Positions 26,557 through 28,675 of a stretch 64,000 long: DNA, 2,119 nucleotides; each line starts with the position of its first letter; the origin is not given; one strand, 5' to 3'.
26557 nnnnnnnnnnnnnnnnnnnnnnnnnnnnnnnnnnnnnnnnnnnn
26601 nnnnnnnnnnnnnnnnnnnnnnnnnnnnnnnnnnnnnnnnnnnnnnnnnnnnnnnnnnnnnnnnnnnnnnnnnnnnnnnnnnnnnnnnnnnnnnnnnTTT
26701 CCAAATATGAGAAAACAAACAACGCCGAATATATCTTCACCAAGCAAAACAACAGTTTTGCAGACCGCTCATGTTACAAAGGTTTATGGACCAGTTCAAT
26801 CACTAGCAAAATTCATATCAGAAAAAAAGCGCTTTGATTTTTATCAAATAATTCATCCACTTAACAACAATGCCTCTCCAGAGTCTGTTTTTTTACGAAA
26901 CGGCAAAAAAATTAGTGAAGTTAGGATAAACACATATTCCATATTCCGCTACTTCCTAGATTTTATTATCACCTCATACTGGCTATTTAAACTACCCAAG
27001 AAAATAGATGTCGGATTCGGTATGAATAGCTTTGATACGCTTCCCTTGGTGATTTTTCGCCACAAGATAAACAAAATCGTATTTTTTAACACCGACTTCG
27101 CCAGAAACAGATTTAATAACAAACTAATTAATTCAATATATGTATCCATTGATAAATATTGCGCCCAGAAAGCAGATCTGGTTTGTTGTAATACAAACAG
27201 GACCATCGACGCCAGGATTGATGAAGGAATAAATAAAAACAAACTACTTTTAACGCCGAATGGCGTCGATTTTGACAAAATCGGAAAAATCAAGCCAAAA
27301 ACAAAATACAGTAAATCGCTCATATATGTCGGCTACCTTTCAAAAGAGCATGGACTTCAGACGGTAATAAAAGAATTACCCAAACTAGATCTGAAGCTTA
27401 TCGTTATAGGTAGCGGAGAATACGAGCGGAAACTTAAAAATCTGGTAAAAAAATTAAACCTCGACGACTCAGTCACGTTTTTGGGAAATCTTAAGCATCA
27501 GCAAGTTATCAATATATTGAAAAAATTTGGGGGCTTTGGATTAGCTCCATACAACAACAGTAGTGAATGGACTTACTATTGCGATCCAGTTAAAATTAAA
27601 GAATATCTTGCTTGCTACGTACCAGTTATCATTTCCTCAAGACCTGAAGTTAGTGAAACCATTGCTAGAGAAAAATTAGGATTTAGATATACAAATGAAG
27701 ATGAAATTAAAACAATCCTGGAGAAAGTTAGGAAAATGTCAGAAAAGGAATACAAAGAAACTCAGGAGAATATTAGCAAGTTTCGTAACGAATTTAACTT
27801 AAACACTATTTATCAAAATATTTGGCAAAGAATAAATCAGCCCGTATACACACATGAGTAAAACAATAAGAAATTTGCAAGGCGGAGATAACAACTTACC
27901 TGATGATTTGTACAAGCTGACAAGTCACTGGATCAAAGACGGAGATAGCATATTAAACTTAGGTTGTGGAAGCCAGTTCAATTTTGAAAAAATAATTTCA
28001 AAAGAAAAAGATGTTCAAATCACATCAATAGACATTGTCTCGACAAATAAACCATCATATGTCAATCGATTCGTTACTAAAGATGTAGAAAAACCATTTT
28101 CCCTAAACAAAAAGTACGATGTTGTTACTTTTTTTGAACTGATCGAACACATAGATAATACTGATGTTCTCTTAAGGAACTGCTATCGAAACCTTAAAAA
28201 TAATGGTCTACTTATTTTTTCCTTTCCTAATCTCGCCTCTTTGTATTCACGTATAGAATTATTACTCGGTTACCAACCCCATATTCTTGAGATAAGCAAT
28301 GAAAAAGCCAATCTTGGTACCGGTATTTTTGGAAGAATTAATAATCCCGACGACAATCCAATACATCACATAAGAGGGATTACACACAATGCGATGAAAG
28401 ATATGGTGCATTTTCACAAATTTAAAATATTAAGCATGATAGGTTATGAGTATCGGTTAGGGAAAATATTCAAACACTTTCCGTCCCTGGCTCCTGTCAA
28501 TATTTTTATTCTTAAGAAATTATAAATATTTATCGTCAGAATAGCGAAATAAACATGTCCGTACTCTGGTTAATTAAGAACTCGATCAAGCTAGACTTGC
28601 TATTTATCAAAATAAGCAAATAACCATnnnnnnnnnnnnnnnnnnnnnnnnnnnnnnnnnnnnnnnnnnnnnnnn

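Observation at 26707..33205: AT-rich sub-island encoding a giant 1161-aa membrane protein with huge extracytoplasmic domain plus an IPT/TIG-domain membrane protein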

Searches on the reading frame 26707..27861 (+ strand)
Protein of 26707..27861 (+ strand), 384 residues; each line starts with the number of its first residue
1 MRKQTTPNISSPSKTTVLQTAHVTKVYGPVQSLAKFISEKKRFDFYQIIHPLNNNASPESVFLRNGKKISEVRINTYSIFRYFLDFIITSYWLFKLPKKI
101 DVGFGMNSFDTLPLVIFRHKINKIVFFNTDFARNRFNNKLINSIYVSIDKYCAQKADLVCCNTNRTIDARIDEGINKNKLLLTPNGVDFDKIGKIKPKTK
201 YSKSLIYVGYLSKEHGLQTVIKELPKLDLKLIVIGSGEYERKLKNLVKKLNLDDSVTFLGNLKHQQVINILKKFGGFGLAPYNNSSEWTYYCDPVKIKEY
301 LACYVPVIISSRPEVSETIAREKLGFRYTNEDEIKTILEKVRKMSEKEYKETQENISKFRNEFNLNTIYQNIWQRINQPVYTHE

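Call 5: search_protein_families(library=pfam, proteins=[window:26707-27861:+], max_evalue=0.1)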
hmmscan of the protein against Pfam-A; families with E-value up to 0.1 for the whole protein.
window:26707-27861:+ (384 aa): 5 families
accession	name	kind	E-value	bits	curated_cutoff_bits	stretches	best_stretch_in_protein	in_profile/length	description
PF00534.26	Glycos_transf_1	-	4e-19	69.2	26.4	1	191-358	4-167/172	Glycosyl transferases group 1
PF13692.12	Glyco_trans_1_4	-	2.4e-13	51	27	1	203-344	2-139/142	Glycosyl transferases group 1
PF13439.12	Glyco_transf_4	-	4.2e-05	24.1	28.5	1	66-190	40-169/170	Glycosyltransferase Family 4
PF08974.15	DUF1877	-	0.052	14.1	22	0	326-375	84-128/163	Domain of unknown function (DUF1877)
PF13524.12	Glyco_trans_1_2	-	0.078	13.4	25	0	220-349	9-118/144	Glycosyl transferase-like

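Call 6: search_protein_families(library=ncbifam, proteins=[window:26707-27861:+], max_evalue=0.1)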
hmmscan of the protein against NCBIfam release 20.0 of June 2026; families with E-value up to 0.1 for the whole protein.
window:26707-27861:+ (384 aa): 22 families
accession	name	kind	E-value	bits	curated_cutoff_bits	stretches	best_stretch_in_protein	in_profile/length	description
NF041010.1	glycosy_Agl16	equivalog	2.4e-18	66.1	575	1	144-372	122-344/352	glycosylation protein Agl16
NF007326.0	PRK09814.2-3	equivalog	1.2e-12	47.7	420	1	131-366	109-333/349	beta-1,6-galactofuranosyltransferase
NF007325.0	PRK09814.1-4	equivalog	1.7e-11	44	491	1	123-360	95-314/337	sugar transferase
NF046085.1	XrtY_assoc_Gly1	equivalog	2.7e-11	43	400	1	141-376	147-384/387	XrtY-associated glycosyltransferase XYAG1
NF038255.1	exopoly_VpsD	equivalog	3.9e-11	42.4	300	1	144-376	144-379/381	VpsD family glycosyltransferase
TIGR04063.1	stp3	hypoth_equivalog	7e-11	41.6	442.05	1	148-359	150-374/397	TIGR04063 family PEP-CTERM/XrtA system glycosyltransferase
NF050063.1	ProtGlycPglJ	equivalog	1.8e-10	40.6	500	1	138-364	130-351/363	N-acetylgalactosamine-N,N'-diacetylbacillosaminyl-diphospho-undecaprenol 4-alpha-N-acetylgalactosaminyltransferase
NF007396.0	PRK09922.1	equivalog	4.8e-10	38.8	385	1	122-376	96-355/361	lipopolysaccharide 1,6-galactosyltransferase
NF038298.1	EPS_HpsO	equivalog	7e-10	38.2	575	1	205-354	204-362/388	hormogonium polysaccharide biosynthesis glycosyltransferase HpsO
TIGR04005.1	wcaL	equivalog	7.5e-10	38.2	537.6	1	157-373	176-396/406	colanic acid biosynthesis glycosyltransferase WcaL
NF041876.1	EPS_EpsE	equivalog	1.3e-09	37.8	400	1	175-347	183-361/389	exopolysaccharide biosynthesis GT4 family glycosyltransferase EpsE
NF007323.0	PRK09814.1-2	equivalog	1.4e-09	37.5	529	1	189-376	150-325/327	beta-1,6-galactofuranosyltransferase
TIGR03999.1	thiol_BshA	equivalog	1.4e-07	30.8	273.7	1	226-368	227-362/375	N-acetyl-alpha-D-glucosaminyl L-malate synthase BshA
NF007322.0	PRK09814.1-1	equivalog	9.3e-07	28.3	580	1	153-360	121-313/336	sugar transferase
NF007640.0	PRK10307.1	subfamily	1.2e-05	24.4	276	1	139-355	155-380/411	WcaI family glycosyltransferase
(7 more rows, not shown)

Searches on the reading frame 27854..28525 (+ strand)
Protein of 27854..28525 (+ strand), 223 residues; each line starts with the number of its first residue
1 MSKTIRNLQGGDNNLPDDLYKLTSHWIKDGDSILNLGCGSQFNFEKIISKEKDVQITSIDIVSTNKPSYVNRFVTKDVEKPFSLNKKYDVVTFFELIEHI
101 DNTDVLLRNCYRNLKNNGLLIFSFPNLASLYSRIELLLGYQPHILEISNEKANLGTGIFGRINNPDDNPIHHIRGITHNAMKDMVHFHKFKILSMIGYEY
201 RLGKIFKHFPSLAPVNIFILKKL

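Call 5: search_protein_families(library=pfam, proteins=[window:27854-28525:+], max_evalue=0.1)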
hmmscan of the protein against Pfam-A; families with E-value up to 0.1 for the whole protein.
window:27854-28525:+ (223 aa): 8 families
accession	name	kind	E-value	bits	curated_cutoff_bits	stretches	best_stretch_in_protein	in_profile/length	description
PF13489.12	Methyltransf_23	-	9.9e-16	58.3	27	1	17-133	10-126/164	Methyltransferase domain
PF08241.18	Methyltransf_11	-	4.7e-09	37.2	21.2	1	34-122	1-95/95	Methyltransferase domain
PF08242.18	Methyltransf_12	-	7.6e-08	33.4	30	1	35-120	2-98/98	Methyltransferase domain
PF13847.12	Methyltransf_31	-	9.1e-07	29.1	27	1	28-130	2-118/145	Methyltransferase domain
PF13649.12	Methyltransf_25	-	2e-05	25.6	27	1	33-118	1-97/97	Methyltransferase domain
PF07021.18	MetW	-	0.00018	21.6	21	1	21-138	5-123/193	Methionine biosynthesis protein MetW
PF02353.26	CMAS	-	0.019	14.7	27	1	27-121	60-163/273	Mycolic acid cyclopropane synthetase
PF00668.25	Condensation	-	0.023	13.8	30.6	1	47-108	73-135/456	Condensation domain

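Call 6: search_protein_families(library=ncbifam, proteins=[window:27854-28525:+], max_evalue=0.1)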
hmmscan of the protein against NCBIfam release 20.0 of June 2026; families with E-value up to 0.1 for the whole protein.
window:27854-28525:+ (223 aa): 7 families
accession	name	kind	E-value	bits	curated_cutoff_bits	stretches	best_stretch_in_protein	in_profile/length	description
TIGR01983.1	UbiG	equivalog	5.9e-10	38.8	102.95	1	30-124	50-153/228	bifunctional 2-polyprenyl-6-hydroxyphenol methylase/3-demethylubiquinol 3-O-methyltransferase UbiG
TIGR02072.1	BioC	equivalog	1.9e-08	34.4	184.95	1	31-130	36-140/244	malonyl-ACP O-methyltransferase BioC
TIGR02081.1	metW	equivalog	9.9e-07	28.5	189.5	1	23-138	7-123/194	methionine biosynthesis protein MetW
NF045667.1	MTase_DVU1556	equivalog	0.0039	16.7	155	1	11-123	6-120/213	DVU_1556 family methyltransferase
NF008686.0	PRK11705.1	equivalog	0.004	16.2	400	1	27-121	165-264/383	cyclopropane fatty acyl phospholipid synthase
NF045844.1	BC85_0335_fam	subfamily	0.0057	16.3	65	1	41-125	103-180/215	BC85_0335 family putative methyltransferase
NF043040.1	corrin_prot_MT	hypoth_equivalog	0.0085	15.5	180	0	21-61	33-71/216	corrinoid protein-associated methyltransferase CpaM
